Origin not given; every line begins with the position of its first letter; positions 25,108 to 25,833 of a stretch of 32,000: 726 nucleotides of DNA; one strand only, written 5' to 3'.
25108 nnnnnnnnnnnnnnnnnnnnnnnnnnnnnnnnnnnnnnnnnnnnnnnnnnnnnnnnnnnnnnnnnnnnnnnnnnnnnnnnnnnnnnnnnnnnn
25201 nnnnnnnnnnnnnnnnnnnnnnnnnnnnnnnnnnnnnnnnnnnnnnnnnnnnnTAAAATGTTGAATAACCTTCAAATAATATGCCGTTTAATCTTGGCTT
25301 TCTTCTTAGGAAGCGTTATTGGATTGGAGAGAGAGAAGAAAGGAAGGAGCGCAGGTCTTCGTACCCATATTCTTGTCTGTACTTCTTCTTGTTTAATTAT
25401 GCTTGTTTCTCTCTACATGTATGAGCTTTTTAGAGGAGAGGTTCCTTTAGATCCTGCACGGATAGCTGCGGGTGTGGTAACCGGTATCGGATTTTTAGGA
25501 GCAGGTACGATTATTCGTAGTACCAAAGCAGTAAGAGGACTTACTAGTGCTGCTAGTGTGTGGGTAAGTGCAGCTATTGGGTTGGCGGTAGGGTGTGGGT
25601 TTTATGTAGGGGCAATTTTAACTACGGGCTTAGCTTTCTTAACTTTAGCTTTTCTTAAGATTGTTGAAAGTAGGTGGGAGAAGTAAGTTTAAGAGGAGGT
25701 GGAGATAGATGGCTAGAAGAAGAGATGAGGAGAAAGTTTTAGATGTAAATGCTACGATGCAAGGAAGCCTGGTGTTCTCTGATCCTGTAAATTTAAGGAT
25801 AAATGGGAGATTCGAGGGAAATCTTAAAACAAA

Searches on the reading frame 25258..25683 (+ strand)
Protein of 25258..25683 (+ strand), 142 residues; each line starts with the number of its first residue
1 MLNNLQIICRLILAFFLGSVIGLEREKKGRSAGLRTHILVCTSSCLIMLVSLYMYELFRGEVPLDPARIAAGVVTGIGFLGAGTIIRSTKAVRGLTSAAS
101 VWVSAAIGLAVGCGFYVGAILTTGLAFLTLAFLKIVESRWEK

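Call 3: search_protein_families(library=pfam, proteins=[window:25258-25683:+], max_evalue=1)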
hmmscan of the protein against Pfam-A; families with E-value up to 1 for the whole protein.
window:25258-25683:+ (142 aa): 2 families
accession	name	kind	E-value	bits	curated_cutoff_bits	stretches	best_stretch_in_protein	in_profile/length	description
PF02308.21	MgtC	-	4.6e-42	143.6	31.4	1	11-138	1-120/121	MgtC family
PF08570.15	DUF1761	-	0.14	12.8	31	0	72-123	42-93/123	Protein of unknown function (DUF1761)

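Call 64: search_protein_families(library=padloc, proteins=[window:25258-25683:+], max_evalue=0.01)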
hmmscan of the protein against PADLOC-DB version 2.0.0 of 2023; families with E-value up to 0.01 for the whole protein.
window:25258-25683:+ (142 aa): 0 families
